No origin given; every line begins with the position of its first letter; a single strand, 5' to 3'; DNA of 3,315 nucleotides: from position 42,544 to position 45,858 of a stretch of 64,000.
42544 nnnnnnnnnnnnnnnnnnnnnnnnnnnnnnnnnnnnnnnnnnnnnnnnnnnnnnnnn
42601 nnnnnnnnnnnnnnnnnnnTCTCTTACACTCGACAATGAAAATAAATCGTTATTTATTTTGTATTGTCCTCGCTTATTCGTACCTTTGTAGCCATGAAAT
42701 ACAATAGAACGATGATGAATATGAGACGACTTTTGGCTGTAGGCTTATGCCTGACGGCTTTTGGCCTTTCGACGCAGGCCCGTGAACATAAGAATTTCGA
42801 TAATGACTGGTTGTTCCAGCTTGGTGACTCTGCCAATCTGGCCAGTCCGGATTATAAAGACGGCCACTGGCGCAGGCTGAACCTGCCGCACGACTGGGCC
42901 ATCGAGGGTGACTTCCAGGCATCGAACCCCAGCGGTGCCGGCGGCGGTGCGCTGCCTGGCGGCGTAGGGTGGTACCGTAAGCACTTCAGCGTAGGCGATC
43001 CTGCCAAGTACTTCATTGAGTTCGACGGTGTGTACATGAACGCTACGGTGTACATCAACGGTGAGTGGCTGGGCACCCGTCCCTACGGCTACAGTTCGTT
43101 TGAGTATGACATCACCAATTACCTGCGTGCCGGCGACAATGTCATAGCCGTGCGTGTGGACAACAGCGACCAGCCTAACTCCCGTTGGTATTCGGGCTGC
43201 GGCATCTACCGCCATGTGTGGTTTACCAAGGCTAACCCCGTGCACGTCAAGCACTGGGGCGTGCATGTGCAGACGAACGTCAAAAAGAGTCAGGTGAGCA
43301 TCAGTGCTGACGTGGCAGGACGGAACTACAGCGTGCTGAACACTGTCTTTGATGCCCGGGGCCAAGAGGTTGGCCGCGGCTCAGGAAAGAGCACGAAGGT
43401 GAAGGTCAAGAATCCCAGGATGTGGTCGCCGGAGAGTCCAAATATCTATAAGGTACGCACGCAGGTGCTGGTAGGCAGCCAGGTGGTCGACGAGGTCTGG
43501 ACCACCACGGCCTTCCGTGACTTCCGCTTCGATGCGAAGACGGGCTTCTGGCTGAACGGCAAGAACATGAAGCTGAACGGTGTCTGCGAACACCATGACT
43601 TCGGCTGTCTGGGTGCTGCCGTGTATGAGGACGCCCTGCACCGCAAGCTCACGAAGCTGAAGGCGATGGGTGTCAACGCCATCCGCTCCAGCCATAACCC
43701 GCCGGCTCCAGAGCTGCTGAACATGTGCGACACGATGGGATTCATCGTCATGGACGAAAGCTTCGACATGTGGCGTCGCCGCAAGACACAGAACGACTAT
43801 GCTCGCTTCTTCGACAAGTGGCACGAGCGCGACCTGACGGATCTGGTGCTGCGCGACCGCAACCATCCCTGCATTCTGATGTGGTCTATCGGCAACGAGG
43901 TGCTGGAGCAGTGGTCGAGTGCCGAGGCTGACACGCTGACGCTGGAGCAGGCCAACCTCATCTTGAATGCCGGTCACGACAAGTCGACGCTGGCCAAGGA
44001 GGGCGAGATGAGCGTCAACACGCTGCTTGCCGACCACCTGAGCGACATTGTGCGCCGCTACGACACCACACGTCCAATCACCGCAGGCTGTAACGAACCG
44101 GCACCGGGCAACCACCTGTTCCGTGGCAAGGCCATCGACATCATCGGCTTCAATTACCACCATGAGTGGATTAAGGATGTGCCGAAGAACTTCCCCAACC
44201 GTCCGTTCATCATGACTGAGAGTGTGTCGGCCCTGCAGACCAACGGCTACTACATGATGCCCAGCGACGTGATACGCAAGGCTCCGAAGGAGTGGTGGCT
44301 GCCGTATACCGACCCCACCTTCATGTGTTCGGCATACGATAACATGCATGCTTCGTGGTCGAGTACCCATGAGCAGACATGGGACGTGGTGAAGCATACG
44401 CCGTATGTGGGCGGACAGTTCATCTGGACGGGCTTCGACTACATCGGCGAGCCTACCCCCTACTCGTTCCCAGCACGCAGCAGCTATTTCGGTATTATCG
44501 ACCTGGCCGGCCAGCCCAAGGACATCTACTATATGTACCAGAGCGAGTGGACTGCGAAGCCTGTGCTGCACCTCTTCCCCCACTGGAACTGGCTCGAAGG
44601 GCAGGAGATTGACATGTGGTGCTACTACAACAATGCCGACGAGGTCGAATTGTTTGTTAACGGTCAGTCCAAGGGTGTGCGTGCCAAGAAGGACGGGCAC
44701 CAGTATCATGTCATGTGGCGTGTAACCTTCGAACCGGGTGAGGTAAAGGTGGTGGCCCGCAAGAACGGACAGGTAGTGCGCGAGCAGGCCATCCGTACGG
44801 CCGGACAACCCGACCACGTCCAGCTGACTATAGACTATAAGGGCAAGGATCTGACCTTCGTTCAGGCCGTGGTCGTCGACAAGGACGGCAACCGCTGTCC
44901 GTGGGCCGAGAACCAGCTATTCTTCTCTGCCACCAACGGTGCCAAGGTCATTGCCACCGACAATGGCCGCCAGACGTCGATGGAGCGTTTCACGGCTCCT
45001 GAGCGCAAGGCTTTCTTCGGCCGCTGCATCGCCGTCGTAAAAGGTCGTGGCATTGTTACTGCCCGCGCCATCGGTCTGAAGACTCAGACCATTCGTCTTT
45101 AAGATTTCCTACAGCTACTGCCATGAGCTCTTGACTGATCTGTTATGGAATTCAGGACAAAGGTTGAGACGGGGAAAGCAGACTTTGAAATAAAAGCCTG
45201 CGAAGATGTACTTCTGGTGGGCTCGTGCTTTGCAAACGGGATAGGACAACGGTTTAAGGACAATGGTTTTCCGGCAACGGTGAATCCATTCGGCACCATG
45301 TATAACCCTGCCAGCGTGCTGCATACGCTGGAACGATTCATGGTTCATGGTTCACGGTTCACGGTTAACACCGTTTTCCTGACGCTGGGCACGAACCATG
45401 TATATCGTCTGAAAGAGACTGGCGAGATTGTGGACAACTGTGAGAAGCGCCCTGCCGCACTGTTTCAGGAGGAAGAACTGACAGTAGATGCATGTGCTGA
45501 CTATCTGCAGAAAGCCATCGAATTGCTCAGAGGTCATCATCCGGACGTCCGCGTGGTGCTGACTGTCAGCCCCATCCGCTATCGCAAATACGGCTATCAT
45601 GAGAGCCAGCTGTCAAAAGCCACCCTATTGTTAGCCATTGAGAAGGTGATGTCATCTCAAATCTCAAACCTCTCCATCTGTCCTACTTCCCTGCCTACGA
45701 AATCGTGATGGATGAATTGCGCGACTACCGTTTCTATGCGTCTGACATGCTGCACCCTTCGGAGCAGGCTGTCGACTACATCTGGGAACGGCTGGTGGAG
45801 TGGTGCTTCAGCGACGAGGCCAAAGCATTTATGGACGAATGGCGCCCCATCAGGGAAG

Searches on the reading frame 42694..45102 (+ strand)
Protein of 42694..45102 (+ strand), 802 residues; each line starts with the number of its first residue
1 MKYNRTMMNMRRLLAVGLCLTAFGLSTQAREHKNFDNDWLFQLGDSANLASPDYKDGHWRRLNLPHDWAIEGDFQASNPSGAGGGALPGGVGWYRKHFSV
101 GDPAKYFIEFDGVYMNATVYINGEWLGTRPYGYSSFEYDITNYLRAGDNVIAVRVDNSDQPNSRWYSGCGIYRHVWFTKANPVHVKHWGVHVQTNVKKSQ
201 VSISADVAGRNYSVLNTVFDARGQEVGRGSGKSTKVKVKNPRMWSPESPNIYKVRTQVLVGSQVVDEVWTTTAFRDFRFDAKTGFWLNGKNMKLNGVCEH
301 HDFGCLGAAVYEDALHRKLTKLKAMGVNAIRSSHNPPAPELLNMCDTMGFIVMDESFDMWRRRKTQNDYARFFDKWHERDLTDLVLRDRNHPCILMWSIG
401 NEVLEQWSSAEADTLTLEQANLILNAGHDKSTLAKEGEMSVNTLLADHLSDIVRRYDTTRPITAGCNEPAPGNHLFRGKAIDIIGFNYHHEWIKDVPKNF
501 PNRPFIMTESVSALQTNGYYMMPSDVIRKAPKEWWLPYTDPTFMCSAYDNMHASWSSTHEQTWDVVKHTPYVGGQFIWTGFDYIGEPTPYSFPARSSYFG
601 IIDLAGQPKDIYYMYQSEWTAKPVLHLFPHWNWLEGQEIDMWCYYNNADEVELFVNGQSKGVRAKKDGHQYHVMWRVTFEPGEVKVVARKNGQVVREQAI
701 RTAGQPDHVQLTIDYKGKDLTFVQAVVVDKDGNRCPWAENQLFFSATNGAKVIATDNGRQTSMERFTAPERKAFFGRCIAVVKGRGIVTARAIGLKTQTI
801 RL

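Call 88: search_protein_families(library=pfam, proteins=[window:42694-45102:+], max_evalue=0.00001)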
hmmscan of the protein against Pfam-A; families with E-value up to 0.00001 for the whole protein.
window:42694-45102:+ (802 aa): 6 families
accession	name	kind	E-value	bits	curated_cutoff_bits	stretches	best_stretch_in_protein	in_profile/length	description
PF02836.23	Glyco_hydro_2_C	-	1.6e-28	100.1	21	1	284-531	7-232/302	Glycosyl hydrolases family 2, TIM barrel domain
PF02837.24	Glyco_hydro_2_N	-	1.2e-23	84.3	28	1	33-178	2-166/169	Glycosyl hydrolases family 2, sugar binding domain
PF16355.11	DUF4982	-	7.1e-22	77.6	23.9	1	636-695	1-60/61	Domain of unknown function (DUF4982)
PF18565.7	Glyco_hydro2_C5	-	2.4e-21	76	32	1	712-800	9-102/103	Glycoside hydrolase family 2 C-terminal domain 5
PF00703.27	Glyco_hydro_2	-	2.3e-10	41.6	23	1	189-275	5-109/109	Glycosyl hydrolases family 2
PF22666.2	Glyco_hydro_2_N2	-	4.9e-07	30.4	27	1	93-159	51-121/167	Glycosyl hydrolase 2 galactose-binding domain-like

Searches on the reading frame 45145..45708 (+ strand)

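Call 87: search_protein_families(library=pfam, proteins=[window:45145-45708:+], max_evalue=0.00001)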
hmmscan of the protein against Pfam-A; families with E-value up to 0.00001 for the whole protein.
window:45145-45708:+ (187 aa): 1 family
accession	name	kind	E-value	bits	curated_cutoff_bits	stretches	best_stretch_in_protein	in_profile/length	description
PF08885.17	GSCFA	-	6.7e-45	154.1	25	2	74-171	98-195/237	GSCFA family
